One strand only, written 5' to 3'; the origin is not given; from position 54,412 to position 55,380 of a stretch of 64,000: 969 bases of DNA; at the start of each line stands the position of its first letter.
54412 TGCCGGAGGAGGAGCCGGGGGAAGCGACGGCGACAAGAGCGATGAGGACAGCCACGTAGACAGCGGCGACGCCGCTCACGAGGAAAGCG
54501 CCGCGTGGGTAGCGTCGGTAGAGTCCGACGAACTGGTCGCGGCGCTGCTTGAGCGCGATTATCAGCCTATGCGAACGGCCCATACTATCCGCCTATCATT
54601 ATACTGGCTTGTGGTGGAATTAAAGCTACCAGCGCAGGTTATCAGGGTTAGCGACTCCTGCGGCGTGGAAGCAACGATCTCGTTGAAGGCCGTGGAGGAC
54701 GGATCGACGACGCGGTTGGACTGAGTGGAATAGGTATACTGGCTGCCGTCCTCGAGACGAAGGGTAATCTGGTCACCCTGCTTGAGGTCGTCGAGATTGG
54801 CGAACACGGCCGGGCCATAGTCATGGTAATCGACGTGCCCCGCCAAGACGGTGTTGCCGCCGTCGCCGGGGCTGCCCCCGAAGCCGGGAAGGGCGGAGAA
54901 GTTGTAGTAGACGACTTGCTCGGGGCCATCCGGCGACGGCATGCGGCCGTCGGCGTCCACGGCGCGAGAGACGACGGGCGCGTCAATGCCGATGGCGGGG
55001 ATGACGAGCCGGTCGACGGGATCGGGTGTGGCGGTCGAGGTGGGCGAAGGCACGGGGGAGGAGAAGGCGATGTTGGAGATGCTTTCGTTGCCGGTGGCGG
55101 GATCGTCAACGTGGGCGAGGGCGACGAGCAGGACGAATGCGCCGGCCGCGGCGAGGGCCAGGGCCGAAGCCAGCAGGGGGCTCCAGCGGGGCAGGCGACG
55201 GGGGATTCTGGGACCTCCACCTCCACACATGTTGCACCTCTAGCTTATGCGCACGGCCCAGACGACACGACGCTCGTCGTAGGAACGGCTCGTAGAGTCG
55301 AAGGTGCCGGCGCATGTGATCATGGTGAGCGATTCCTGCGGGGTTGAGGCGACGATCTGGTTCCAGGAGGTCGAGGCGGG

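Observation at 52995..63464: Four tandem sortase paralogues next to a battery of surface proteins with PP(K/N/G)TG sorting signals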

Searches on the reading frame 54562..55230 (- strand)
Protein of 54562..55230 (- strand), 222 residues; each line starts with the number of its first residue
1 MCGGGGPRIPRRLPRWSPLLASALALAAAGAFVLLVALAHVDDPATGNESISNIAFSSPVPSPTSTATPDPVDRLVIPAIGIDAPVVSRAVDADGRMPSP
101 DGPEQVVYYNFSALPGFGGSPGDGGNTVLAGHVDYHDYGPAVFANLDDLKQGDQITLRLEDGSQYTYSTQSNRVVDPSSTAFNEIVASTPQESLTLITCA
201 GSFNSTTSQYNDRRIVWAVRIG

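Call 3: search_protein_families(library=pfam, proteins=[window:54562-55230:-], max_evalue=0.01)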
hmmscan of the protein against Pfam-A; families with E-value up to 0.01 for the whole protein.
window:54562-55230:- (222 aa): 1 family
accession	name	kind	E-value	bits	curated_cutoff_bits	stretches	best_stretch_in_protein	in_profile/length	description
PF04203.18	Sortase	-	4.9e-24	84.9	26.6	1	75-220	1-124/125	Sortase domain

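Call 4: search_protein_families(library=ncbifam, proteins=[window:54562-55230:-], max_evalue=0.01)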
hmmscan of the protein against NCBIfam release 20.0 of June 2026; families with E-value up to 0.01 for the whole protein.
window:54562-55230:- (222 aa): 7 families
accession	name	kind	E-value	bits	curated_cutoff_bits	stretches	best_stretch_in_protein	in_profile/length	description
NF033748.1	class_F_sortase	subfamily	2.7e-29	101.8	166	1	69-219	8-153/155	class F sortase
TIGR03784.1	marine_sortase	equivalog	3.7e-12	46.2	158.25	1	121-217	87-173/174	class GN sortase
NF033747.1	class_E_sortase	subfamily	7.9e-12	45.5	160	1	59-219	58-204/211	class E sortase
TIGR01076.1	sortase_fam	subfamily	8.2e-12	45.1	39.35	1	75-221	3-128/136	sortase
NF058671.1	sortase_SrtD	exception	5.3e-11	42.5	140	1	120-199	99-168/187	class D sortase, LPxTATN-specific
NF033746.1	class_D_sortase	subfamily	1.6e-10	40.9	165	1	120-200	45-115/135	class D sortase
NF033745.1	class_C_sortase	subfamily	2.2e-09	37.4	160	1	122-201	132-206/220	class C sortase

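Call 8: find_homologous_proteins(query=window:54562-55230:-)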
Query window:54562-55230:- (222 aa): 191 proteins with E <= 0.001 among 3847 candidates; the best 120 are listed.
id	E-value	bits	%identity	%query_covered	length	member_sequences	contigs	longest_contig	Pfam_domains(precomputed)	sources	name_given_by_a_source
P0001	8.0e-143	492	100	100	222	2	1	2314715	PF04203.19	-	-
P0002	9.3e-102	358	73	100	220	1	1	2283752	PF04203.19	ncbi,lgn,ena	-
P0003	1.6e-100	353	74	96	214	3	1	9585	PF04203.19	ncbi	ncbi:MAG: class F sortase [Dehalococcoidia bacterium]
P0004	2.6e-98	346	74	95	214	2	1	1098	PF04203.19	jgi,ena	-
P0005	1.2e-97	344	71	100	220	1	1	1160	PF04203.19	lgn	-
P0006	1.2e-97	344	71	100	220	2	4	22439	PF04203.19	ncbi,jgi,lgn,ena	ncbi:MAG: class F sortase [Dehalococcoidia bacterium]|jgi:LPXTG-site transpeptidase (sortase) family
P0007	2.0e-81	291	63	100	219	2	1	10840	PF04203.19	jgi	jgi:LPXTG-site transpeptidase (sortase) family protein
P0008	4.7e-81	290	69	89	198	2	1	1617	PF04203.19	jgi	jgi:LPXTG-site transpeptidase (sortase) family protein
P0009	8.5e-75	269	56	99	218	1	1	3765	PF04203.19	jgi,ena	-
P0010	3.4e-74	267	60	95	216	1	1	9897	PF04203.19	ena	-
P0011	1.5e-73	265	59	91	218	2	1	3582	PF04203.19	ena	-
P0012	1.5e-73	265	58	92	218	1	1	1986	PF04203.19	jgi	-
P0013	2.1e-73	265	58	92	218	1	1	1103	PF04203.19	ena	-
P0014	7.4e-73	263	58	95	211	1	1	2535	PF04203.19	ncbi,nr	ncbi:MAG: class F sortase [Dehalococcoidia bacterium]|nr:class F sortase [Dehalococcoidia bacterium]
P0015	7.5e-73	263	56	93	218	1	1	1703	PF04203.19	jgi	-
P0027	3.5e-71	258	57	99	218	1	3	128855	PF04203.19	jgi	jgi:LPXTG-site transpeptidase (sortase) family protein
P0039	7.4e-67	243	55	98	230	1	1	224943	PF04203.19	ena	-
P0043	9.4e-65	237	62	75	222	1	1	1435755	PF04203.19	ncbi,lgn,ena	-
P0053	1.8e-57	213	60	74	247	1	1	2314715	PF04203.19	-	-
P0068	6.9e-55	204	62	67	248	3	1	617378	PF04203.19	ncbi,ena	-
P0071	1.2e-54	203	59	67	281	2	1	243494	PF04203.19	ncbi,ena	-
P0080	1.2e-53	200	61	67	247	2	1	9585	PF04203.19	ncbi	ncbi:MAG: class F sortase [Dehalococcoidia bacterium]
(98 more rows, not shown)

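Call 9: find_encoding_contigs(protein=P0002, flank=10000, max_places=2)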
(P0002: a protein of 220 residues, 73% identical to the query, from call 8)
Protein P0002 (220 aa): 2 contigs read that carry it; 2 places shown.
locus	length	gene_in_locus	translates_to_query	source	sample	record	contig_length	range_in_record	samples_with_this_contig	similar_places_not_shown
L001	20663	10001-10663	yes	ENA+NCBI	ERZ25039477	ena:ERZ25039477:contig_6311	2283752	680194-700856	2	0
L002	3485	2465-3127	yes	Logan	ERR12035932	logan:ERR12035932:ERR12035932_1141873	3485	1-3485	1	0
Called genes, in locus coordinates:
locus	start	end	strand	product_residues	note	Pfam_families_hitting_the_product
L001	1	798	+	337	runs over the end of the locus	PF00963:Cohesin (weak)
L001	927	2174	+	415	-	-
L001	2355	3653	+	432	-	-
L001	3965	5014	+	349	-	-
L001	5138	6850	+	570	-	-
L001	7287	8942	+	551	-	PF02369:Big_1 (weak)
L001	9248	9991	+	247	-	PF04203:Sortase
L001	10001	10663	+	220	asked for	PF04203:Sortase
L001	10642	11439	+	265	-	PF04203:Sortase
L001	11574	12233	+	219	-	PF04203:Sortase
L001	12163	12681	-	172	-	-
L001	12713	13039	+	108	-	PF01878:EVE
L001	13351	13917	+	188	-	PF04140:ICMT, PF04191:PEMT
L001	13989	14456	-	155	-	-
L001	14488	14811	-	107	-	-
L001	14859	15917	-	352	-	PF03054:tRNA_Me_trans, PF20259:tRNA_Me_trans_M, PF20258:tRNA_Me_trans_C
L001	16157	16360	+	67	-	PF02410:RsfS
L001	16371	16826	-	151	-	PF00334:NDK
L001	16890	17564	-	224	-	PF00814:TsaD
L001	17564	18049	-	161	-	PF02367:TsaE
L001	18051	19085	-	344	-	PF00586:AIRS, PF02769:AIRS_C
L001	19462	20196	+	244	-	PF00149:Metallophos, PF12850:Metallophos_2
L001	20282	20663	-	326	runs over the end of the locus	PF03060:NMO, PF01070:FMN_dh, PF00478:IMPDH (weak)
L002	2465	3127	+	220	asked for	PF04203:Sortase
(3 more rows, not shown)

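Call 10: find_encoding_contigs(protein=P0043, flank=10000, max_places=2)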
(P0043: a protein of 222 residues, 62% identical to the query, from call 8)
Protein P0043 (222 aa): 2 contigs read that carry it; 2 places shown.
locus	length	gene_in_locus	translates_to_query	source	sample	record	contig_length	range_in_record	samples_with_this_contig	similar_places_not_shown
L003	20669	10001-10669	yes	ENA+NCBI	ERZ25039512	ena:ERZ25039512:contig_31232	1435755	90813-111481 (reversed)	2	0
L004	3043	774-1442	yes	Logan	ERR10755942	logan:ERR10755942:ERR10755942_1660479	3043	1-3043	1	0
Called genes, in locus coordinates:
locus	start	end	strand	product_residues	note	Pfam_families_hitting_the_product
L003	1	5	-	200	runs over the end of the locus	PF12645:HTH_16 (faint), PF04542:Sigma70_r2, PF08281:Sigma70_r4_2, PF04545:Sigma70_r4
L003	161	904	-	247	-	-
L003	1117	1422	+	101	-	-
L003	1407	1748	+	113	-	-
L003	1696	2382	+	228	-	-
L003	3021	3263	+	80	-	-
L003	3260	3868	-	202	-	-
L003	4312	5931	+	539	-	-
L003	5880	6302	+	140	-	PF02369:Big_1, PF09134:Invasin_D3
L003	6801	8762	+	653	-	PF02369:Big_1, PF09134:Invasin_D3 (weak)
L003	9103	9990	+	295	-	PF04203:Sortase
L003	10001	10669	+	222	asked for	PF04203:Sortase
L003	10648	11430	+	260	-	PF04203:Sortase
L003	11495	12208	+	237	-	PF04203:Sortase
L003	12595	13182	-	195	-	PF04185:Phosphoesterase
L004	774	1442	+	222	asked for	PF04203:Sortase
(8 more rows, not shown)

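Call 11: find_encoding_contigs(protein=P0027, flank=10000, max_places=1)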
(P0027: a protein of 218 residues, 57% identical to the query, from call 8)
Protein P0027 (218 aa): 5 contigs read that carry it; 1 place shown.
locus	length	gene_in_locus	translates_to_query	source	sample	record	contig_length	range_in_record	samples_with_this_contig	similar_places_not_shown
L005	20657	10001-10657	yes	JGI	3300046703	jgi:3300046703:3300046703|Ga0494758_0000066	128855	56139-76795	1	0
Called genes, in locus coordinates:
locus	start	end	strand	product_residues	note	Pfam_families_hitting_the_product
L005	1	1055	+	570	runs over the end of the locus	-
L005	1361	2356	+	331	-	-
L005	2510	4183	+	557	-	PF02369:Big_1 (faint), PF09134:Invasin_D3 (weak)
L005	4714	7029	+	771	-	PF00404:Dockerin_1 (weak)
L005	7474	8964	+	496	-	PF02369:Big_1 (weak), PF09134:Invasin_D3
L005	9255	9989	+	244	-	PF04203:Sortase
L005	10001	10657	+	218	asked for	PF04203:Sortase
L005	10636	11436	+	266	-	PF04203:Sortase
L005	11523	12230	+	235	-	PF04203:Sortase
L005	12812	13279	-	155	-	-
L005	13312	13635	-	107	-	-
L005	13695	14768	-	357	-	PF03054:tRNA_Me_trans, PF20259:tRNA_Me_trans_M, PF20258:tRNA_Me_trans_C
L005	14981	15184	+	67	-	PF02410:RsfS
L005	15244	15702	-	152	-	PF00334:NDK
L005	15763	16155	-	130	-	PF01797:Y1_Tnp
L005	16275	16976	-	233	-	PF00814:TsaD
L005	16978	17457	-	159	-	PF02367:TsaE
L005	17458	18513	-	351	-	PF00586:AIRS, PF02769:AIRS_C (weak)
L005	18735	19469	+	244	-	PF00149:Metallophos, PF12850:Metallophos_2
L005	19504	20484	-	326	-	PF03060:NMO, PF01070:FMN_dh, PF00478:IMPDH (weak)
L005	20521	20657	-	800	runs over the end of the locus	PF02190:LON_substr_bdg, PF00004:AAA, PF07728:AAA_5 (weak), PF22667:Lon_lid, PF05362:Lon_C, PF13541:ChlI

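Call 12: find_encoding_contigs(protein=P0039, flank=10000, max_places=1)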
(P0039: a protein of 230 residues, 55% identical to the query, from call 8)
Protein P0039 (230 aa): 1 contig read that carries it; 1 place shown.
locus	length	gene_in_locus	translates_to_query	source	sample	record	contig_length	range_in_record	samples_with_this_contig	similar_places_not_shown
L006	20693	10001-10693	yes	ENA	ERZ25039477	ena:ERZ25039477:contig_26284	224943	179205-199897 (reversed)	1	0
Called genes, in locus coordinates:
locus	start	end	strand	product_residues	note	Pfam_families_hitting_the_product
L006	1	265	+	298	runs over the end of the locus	PF01904:DUF72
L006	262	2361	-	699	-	PF04542:Sigma70_r2, PF18915:DUF5667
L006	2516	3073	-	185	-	-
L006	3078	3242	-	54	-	-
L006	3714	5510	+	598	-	PF02369:Big_1 (weak), PF09134:Invasin_D3 (weak)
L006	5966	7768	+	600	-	PF02369:Big_1, PF09134:Invasin_D3 (weak)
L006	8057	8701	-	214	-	-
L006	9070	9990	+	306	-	PF04203:Sortase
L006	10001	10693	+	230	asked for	PF04203:Sortase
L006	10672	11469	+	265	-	PF04203:Sortase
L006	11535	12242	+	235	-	PF04203:Sortase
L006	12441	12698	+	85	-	-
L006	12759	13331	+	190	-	PF04191:PEMT, PF04140:ICMT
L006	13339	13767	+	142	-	PF19371:DUF5946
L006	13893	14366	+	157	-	PF06983:3-dmu-9_3-mt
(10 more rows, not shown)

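Call 13: find_encoding_contigs(protein=P0068, flank=10000, max_places=1)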
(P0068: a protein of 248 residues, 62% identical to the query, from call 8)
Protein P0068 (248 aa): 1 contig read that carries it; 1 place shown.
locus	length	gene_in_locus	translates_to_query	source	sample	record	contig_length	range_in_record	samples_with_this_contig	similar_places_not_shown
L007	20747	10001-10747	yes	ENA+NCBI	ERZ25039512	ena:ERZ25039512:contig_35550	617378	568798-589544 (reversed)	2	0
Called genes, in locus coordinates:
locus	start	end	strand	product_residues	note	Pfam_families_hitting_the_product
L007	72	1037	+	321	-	PF00963:Cohesin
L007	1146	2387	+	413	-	PF00404:Dockerin_1 (faint)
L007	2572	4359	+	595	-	-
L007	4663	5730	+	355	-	-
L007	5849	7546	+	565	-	PF02369:Big_1 (faint)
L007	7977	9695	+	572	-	PF09134:Invasin_D3 (weak)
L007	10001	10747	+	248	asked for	PF04203:Sortase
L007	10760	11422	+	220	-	PF04203:Sortase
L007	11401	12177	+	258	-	PF04203:Sortase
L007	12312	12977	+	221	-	PF04203:Sortase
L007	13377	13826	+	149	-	PF01878:EVE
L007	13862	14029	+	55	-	-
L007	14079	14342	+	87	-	-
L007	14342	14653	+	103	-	PF04140:ICMT, PF04191:PEMT, PF02544:Steroid_dh (weak)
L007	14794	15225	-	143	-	-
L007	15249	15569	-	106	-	-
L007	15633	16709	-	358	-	PF03054:tRNA_Me_trans, PF20259:tRNA_Me_trans_M, PF20258:tRNA_Me_trans_C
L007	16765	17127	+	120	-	PF02410:RsfS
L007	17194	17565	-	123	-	-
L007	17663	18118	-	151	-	PF00334:NDK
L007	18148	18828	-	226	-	PF00814:TsaD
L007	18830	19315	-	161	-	PF02367:TsaE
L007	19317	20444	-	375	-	PF00586:AIRS, PF02769:AIRS_C (weak)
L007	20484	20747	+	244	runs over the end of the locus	PF00149:Metallophos, PF12850:Metallophos_2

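Call 14: find_encoding_contigs(protein=P0071, flank=10000, max_places=1)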
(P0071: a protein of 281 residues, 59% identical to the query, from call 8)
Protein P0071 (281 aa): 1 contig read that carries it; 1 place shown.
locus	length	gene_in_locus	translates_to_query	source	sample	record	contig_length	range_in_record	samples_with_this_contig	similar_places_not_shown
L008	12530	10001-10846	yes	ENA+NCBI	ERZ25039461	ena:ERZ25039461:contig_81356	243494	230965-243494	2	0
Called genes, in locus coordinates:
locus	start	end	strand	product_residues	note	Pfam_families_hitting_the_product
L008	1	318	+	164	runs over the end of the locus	-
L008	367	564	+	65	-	-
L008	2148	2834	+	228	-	-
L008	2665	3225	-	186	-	-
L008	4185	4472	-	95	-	-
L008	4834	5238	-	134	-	-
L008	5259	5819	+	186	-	-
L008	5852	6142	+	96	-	PF02369:Big_1, PF09134:Invasin_D3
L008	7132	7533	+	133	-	-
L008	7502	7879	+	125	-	PF09134:Invasin_D3 (weak)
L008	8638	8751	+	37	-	-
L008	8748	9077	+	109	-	-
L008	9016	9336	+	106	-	-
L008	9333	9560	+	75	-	PF09134:Invasin_D3 (weak)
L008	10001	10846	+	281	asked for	PF04203:Sortase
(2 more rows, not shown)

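Call 22: search_solved_structures(query=window:54562-55230:-, max_evalue=0.001, show_alignments=1)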
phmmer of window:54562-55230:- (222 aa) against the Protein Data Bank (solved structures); distinct sequences matched with E-value up to 0.001: 2.
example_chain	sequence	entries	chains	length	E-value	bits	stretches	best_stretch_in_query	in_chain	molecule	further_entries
8t28_A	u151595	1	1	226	1e-05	28.7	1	72-201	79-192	Class C sortase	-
4d70_A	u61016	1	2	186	0.00076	22.6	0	120-201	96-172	SORTASE FAMILY PROTEIN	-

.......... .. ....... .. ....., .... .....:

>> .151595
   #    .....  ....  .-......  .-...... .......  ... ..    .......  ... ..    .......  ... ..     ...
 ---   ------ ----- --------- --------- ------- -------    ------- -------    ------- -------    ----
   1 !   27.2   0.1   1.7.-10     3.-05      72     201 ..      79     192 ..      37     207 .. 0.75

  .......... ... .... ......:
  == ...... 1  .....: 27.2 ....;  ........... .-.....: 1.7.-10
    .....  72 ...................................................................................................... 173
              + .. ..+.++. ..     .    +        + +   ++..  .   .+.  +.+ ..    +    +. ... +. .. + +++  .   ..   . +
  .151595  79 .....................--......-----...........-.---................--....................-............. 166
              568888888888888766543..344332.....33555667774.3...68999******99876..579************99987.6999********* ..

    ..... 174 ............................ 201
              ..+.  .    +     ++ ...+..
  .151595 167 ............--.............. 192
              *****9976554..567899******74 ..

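Call 26: find_encoding_contigs(protein=P0053, flank=10000, max_places=2)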
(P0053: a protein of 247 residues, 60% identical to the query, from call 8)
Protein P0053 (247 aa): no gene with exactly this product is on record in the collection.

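Call 63: search_protein_families(library=pfam, proteins=[L007:72-1037:+, L007:1146-2387:+, L001:927-2174:+, L007:2572-4359:+, L001:2355-3653:+, L007:4663-5730:+, L005:4714-7029:+], max_evalue=0.01)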
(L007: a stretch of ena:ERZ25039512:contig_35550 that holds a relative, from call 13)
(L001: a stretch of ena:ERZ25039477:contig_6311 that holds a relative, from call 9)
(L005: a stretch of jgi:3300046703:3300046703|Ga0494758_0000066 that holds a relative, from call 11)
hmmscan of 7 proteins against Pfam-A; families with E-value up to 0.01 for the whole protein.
L007:72-1037:+ (321 aa): 1 family
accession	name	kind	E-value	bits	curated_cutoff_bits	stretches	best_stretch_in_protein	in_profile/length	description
PF00963.24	Cohesin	-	9.4e-08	32.8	24.1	1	52-180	16-139/139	Cohesin domain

L007:1146-2387:+ (413 aa): 1 family
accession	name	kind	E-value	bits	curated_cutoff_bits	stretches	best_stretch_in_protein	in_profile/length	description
PF00404.24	Dockerin_1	-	6e-07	30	22.9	0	269-289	3-23/57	Dockerin type I domain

L001:927-2174:+ (415 aa): 1 family
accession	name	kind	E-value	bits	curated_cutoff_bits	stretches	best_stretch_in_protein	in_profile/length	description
PF00404.24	Dockerin_1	-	0.0077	16.8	22.9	0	268-287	3-22/57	Dockerin type I domain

L007:2572-4359:+ (595 aa): 0 families

L001:2355-3653:+ (432 aa): 0 families

L007:4663-5730:+ (355 aa): 1 family
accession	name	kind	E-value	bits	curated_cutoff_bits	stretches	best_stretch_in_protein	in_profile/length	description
PF00963.24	Cohesin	-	0.0011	19.6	24.1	1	61-119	8-67/139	Cohesin domain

L005:4714-7029:+ (771 aa): 1 family
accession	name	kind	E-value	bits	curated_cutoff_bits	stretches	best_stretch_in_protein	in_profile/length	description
PF00404.24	Dockerin_1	-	1.3e-05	25.7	22.9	1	701-752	3-54/57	Dockerin type I domain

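Call 74: search_protein_families(library=ncbifam, proteins=[P0003, P0006, P0014, P0080], max_evalue=1e-10)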
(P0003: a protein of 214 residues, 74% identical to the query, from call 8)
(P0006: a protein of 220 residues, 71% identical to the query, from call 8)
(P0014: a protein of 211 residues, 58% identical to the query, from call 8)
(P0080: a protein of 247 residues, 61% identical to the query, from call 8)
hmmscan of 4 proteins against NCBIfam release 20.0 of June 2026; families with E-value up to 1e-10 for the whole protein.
P0003 (214 aa): 3 families
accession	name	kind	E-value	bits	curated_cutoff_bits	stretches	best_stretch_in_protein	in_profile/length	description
NF033748.1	class_F_sortase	subfamily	1e-29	103.2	166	1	64-211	11-153/155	class F sortase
NF033747.1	class_E_sortase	subfamily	2.7e-12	47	160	1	52-211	59-204/211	class E sortase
TIGR03784.1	marine_sortase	equivalog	4.4e-11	42.7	158.25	1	113-209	87-173/174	class GN sortase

P0006 (220 aa): 4 families
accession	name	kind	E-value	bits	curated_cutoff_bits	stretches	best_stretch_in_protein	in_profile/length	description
NF033748.1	class_F_sortase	subfamily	7.5e-30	103.6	166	1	63-217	4-153/155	class F sortase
NF033747.1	class_E_sortase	subfamily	4.6e-12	46.2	160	1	54-217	55-204/211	class E sortase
TIGR03784.1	marine_sortase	equivalog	3.4e-11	43.1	158.25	1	119-215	87-173/174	class GN sortase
NF058671.1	sortase_SrtD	exception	4.6e-11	42.7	140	0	118-197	99-168/187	class D sortase, LPxTATN-specific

P0014 (211 aa): 1 family
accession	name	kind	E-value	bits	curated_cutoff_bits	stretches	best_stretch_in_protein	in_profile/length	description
NF033748.1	class_F_sortase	subfamily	1.3e-29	102.8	166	1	53-208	3-153/155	class F sortase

P0080 (247 aa): 1 family
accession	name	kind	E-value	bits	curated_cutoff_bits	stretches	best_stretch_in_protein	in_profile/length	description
NF033748.1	class_F_sortase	subfamily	4e-26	91.5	166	1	92-244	10-153/155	class F sortase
